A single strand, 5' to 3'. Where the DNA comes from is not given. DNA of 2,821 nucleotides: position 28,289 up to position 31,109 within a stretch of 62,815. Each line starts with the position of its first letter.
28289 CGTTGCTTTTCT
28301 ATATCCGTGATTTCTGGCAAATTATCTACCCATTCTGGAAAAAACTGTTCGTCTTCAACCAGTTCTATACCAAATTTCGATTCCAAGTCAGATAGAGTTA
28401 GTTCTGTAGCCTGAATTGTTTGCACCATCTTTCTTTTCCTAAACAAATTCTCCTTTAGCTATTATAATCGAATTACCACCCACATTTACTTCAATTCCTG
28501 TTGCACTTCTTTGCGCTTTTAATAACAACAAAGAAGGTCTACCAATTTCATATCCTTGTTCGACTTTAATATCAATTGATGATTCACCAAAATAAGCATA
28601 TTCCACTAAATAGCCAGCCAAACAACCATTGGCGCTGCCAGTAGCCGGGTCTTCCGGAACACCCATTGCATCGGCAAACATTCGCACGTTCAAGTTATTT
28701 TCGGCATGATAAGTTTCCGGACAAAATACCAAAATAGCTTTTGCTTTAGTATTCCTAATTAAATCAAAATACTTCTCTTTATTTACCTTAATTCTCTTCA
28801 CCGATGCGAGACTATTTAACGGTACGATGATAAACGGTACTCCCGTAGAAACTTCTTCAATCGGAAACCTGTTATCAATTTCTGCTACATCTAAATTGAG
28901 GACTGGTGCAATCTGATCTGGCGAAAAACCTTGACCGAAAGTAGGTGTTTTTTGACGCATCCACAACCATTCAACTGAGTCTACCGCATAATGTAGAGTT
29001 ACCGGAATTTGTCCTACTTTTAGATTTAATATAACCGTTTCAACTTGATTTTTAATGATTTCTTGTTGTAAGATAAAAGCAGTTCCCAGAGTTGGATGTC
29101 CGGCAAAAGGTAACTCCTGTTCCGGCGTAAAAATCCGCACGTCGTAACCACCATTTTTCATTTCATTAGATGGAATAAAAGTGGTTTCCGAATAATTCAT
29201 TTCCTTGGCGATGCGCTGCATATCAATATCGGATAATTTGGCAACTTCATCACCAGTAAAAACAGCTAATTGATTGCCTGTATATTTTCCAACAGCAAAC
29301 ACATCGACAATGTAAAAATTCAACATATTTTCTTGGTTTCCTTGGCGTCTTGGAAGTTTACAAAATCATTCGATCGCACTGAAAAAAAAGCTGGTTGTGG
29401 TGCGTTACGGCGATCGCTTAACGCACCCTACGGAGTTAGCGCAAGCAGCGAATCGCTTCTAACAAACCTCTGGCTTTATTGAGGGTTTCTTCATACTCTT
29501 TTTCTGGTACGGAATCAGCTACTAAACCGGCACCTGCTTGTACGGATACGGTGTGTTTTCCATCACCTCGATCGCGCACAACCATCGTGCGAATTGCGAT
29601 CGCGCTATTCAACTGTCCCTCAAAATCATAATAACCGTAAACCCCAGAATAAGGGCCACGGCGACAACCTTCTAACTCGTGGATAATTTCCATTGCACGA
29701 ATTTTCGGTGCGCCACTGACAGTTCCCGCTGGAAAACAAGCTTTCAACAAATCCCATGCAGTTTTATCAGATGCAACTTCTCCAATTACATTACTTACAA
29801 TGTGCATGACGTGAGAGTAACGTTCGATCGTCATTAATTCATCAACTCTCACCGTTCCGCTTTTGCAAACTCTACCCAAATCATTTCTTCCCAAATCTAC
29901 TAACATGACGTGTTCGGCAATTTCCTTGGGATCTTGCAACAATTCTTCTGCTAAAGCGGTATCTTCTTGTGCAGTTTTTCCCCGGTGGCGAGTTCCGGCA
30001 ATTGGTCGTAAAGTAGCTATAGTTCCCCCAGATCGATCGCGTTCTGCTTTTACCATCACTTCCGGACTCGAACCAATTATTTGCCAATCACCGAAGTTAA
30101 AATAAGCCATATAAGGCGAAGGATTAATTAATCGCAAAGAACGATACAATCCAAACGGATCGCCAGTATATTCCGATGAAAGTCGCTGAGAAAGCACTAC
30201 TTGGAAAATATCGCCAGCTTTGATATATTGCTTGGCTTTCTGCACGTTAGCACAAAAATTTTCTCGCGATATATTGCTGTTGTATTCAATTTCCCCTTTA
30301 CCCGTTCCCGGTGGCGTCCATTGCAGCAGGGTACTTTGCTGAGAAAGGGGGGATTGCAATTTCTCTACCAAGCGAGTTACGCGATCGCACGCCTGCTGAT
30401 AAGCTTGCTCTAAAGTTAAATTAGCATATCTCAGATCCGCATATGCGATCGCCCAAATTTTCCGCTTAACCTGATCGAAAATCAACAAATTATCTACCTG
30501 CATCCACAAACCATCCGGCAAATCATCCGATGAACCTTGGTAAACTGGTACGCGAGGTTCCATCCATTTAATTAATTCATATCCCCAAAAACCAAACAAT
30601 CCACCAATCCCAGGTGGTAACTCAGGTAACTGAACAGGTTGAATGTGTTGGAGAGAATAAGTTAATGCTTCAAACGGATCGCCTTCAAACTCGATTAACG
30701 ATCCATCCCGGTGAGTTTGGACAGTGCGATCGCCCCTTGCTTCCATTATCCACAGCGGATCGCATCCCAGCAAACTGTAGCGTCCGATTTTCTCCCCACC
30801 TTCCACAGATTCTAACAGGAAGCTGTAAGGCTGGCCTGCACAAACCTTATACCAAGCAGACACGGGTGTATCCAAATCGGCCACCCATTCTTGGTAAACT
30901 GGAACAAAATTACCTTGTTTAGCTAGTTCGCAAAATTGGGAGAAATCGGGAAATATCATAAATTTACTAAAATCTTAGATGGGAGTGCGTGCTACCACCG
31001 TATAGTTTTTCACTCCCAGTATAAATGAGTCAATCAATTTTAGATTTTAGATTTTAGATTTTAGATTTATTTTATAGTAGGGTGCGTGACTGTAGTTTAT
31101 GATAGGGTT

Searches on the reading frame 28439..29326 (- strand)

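Call 74: search_protein_families(library=pfam, proteins=[window:28439-29326:-], max_evalue=0.00001)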
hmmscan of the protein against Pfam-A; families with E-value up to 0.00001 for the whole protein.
window:28439-29326:- (295 aa): 1 family
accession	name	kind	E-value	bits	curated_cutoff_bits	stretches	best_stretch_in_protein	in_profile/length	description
PF02567.21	PhzC-PhzF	-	3.1e-59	201.2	27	1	7-292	1-281/281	Phenazine biosynthesis-like protein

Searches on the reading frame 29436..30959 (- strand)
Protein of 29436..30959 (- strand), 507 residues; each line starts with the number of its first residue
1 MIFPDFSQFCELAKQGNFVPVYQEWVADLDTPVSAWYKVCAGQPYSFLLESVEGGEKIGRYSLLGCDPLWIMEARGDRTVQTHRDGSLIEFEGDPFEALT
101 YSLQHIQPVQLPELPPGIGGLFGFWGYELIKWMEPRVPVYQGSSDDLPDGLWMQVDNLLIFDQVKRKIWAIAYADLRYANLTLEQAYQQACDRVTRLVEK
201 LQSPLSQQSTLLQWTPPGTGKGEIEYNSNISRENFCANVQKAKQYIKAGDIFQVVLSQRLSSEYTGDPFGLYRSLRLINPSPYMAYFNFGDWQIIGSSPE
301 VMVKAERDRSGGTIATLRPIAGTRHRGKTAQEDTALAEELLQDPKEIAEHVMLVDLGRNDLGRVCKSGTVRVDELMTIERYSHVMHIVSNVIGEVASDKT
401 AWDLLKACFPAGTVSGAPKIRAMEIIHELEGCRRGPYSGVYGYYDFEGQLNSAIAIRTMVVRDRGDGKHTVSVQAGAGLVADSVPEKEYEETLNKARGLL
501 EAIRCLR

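Call 74: search_protein_families(library=pfam, proteins=[window:29436-30959:-], max_evalue=0.00001)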
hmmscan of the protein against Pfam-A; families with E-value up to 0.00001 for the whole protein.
window:29436-30959:- (507 aa): 2 families
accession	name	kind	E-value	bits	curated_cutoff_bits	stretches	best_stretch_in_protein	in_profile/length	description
PF00425.24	Chorismate_bind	-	1.1e-92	310.6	27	1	232-495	2-257/257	chorismate binding enzyme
PF04715.19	Anth_synt_I_N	-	1.3e-22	81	23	1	28-168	1-138/140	Anthranilate synthase component I, N terminal region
